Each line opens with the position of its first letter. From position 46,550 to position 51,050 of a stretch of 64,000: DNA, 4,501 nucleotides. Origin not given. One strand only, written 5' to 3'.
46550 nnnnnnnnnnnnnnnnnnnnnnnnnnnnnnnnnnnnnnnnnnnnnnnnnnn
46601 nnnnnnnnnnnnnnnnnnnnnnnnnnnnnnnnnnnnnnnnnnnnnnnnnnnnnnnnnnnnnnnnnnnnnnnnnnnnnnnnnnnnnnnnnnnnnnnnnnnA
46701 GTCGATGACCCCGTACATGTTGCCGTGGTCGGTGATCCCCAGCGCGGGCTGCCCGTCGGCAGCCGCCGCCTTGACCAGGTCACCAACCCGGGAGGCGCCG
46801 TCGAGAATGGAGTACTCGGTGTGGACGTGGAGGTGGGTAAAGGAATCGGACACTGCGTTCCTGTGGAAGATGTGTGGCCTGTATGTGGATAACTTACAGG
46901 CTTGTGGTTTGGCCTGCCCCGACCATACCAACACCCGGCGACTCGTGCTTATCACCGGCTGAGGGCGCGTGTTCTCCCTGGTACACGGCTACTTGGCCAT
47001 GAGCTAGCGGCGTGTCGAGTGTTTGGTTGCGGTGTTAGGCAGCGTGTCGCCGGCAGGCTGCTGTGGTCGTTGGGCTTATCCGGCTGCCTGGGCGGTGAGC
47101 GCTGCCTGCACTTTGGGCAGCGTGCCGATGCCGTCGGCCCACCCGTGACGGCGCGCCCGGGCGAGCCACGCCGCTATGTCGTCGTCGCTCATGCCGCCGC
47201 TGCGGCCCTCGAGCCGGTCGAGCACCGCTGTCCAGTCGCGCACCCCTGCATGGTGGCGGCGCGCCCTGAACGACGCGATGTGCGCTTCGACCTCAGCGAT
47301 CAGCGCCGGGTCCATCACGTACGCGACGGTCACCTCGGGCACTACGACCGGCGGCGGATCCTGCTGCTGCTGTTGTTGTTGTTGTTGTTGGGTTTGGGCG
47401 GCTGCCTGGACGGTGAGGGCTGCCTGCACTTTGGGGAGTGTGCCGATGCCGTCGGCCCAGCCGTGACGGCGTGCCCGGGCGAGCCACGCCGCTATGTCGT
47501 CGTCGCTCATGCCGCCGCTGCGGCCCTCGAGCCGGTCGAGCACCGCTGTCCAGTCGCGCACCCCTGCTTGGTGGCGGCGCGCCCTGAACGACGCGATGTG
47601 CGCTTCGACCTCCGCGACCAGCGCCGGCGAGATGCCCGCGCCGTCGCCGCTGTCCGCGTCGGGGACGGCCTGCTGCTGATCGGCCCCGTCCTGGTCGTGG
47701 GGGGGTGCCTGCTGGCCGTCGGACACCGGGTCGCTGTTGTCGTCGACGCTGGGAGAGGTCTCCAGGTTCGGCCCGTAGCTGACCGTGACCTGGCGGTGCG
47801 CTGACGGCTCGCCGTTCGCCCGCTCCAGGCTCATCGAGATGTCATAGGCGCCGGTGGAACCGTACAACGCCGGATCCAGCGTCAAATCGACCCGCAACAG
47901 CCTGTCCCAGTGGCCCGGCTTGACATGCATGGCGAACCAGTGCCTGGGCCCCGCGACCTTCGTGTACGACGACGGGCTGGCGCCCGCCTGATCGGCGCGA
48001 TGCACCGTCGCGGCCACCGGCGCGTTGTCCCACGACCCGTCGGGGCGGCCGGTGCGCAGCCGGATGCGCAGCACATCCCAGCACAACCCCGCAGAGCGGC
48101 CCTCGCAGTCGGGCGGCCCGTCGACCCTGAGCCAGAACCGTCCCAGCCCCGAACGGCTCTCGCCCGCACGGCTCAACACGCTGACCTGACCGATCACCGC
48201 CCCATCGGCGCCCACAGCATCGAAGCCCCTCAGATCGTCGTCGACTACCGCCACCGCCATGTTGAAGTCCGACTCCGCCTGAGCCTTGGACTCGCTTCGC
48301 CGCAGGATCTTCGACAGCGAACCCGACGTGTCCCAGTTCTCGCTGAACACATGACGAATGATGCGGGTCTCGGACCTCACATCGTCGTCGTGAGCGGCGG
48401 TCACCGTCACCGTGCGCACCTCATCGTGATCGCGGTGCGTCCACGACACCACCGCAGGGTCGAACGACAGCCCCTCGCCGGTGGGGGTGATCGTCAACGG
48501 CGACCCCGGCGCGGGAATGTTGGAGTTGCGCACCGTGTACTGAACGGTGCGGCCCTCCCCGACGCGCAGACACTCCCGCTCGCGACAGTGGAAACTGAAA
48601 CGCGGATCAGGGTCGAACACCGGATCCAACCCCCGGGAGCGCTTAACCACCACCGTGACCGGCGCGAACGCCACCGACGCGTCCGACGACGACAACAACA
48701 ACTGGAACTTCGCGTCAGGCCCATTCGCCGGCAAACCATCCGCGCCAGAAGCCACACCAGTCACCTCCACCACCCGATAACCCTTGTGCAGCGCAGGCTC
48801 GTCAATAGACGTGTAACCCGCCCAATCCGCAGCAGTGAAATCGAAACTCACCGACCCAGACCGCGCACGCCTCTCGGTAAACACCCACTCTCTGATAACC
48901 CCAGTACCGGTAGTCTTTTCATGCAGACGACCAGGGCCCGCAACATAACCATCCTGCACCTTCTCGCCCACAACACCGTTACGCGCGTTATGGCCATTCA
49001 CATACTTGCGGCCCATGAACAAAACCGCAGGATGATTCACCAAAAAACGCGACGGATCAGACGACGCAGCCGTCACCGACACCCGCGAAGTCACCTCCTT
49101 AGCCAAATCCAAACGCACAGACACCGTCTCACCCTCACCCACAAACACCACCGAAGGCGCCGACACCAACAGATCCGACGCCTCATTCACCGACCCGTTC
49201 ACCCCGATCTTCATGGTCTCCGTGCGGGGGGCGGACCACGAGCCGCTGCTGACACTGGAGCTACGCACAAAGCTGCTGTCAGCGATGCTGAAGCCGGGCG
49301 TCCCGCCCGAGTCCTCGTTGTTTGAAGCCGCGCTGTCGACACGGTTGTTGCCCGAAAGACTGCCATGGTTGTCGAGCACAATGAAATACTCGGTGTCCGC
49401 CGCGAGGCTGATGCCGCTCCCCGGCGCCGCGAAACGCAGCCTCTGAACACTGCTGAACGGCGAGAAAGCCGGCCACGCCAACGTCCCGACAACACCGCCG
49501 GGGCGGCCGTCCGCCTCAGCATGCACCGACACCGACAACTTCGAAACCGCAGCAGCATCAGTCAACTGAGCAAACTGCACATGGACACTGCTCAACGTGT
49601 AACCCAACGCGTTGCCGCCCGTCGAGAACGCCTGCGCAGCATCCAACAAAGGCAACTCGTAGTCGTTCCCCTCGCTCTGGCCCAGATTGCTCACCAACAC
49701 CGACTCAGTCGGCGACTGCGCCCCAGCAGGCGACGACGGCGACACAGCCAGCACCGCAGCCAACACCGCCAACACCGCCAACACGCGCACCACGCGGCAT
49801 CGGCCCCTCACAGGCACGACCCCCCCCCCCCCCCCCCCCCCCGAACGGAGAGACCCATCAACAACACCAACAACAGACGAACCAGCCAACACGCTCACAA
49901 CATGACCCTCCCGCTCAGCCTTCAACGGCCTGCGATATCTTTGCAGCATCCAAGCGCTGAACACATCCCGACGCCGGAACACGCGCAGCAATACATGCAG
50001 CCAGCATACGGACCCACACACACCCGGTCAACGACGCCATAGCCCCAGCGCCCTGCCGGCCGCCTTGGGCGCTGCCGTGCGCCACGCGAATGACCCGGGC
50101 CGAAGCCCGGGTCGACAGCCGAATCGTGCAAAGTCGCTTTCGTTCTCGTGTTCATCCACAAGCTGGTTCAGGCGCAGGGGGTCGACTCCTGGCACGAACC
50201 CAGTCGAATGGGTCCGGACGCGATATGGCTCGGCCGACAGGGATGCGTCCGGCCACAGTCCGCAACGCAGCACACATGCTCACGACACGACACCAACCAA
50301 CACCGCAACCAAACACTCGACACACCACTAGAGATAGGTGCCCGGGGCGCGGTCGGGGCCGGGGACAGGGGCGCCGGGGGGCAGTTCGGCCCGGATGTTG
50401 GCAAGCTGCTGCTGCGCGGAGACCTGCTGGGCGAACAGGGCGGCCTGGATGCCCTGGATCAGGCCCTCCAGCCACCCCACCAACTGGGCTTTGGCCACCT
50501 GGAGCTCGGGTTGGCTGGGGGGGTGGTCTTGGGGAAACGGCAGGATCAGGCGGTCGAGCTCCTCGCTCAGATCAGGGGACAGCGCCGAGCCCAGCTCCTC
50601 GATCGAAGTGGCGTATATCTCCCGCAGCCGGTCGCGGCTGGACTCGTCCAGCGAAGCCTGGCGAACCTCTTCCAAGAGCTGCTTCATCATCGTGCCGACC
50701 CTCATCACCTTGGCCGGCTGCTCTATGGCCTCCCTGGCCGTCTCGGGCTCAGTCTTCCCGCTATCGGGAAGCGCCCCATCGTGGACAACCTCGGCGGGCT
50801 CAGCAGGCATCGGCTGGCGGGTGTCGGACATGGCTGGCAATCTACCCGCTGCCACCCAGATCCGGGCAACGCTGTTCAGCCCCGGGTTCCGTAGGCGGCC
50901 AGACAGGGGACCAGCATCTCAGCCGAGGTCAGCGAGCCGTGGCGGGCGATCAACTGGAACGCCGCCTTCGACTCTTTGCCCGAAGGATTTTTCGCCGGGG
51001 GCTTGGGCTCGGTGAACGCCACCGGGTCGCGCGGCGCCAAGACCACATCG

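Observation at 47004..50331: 3.3-kb single-gene cassette bounded by 33-nt inverted repeats, inserted exactly after the bpa stop codon and upstream of dnaE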

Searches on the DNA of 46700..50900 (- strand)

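Call 27: search_rna_families(source=window, start=46700, end=50900, threshold=evalue, max_evalue=1)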
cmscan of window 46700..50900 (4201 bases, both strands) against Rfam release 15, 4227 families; matches with E-value up to 1: 0.
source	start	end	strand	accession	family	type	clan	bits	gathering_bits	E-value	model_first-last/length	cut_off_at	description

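Call 65: search_dna_similar(query=window:50293-50331:-, collection=plasmids, mode=distant, max_evalue=10, max_rows=15)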
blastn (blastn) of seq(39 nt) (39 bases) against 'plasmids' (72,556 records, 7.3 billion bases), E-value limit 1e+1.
Records with a match: 48; places in all: 90; records where one place covers at least 80% of the query: 1.
Best place of each record, by identity: >=99% 45; 95-99% 1; 90-95% 1; 80-90% 1.
By first word of the organism name: Sinorhizobium 44; Vibrio 2; Photobacterium 1; Bradyrhizobium 1.
By predicted mobility (MOB-suite, as given by PLSDB): conjugative 44; non-mobilizable 4.
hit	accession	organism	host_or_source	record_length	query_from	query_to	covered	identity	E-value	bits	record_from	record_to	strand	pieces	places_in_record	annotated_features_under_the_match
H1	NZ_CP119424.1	Photobacterium sp. DA100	-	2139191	4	38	90%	82.9%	6e+0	34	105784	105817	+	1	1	none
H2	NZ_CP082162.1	Bradyrhizobium sp. 195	Acmispon strigosus,cell culture,root ...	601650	9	32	62%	91.7%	2e+0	36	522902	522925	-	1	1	ParA family protein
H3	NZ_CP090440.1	Vibrio maritimus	Skeletonema costatum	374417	17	38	56%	95.5%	2e+0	37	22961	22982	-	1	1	pyridoxal phosphate-dependent aminotransferase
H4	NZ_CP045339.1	Vibrio sp. THAF190c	pure culture,Surface of a polyethylene ...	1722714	16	34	49%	100.0%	2e+0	36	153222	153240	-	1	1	none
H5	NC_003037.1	Sinorhizobium meliloti 1021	-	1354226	11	28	46%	100.0%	6e+0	34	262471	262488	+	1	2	none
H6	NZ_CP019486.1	Sinorhizobium meliloti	alfalfa,single cell,nitrogen fixing ...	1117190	11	28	46%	100.0%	6e+0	34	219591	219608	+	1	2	record has no annotation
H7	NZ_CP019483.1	Sinorhizobium meliloti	alfalfa,whole organism,alfalfa nodule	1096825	11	28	46%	100.0%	6e+0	34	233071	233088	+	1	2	record has no annotation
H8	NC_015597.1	Sinorhizobium meliloti AK83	-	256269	11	28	46%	100.0%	6e+0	34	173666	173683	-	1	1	none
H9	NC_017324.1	Sinorhizobium meliloti BL225C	-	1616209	11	28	46%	100.0%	6e+0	34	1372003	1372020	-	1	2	none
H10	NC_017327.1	Sinorhizobium meliloti SM11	-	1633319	11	28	46%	100.0%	6e+0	34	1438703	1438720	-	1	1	none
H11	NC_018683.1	Sinorhizobium meliloti Rm41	-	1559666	11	28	46%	100.0%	6e+0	34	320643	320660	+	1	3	none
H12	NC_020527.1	Sinorhizobium meliloti 2011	-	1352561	11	28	46%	100.0%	6e+0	34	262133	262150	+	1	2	none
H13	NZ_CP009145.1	Sinorhizobium meliloti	Medicago orbicularis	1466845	11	28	46%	100.0%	6e+0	34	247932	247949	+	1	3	none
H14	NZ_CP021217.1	Sinorhizobium meliloti RU11/001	-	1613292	11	28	46%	100.0%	6e+0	34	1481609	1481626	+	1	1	none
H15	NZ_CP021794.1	Sinorhizobium meliloti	Medicago sativa,Single Cell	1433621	11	28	46%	100.0%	6e+0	34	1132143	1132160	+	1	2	none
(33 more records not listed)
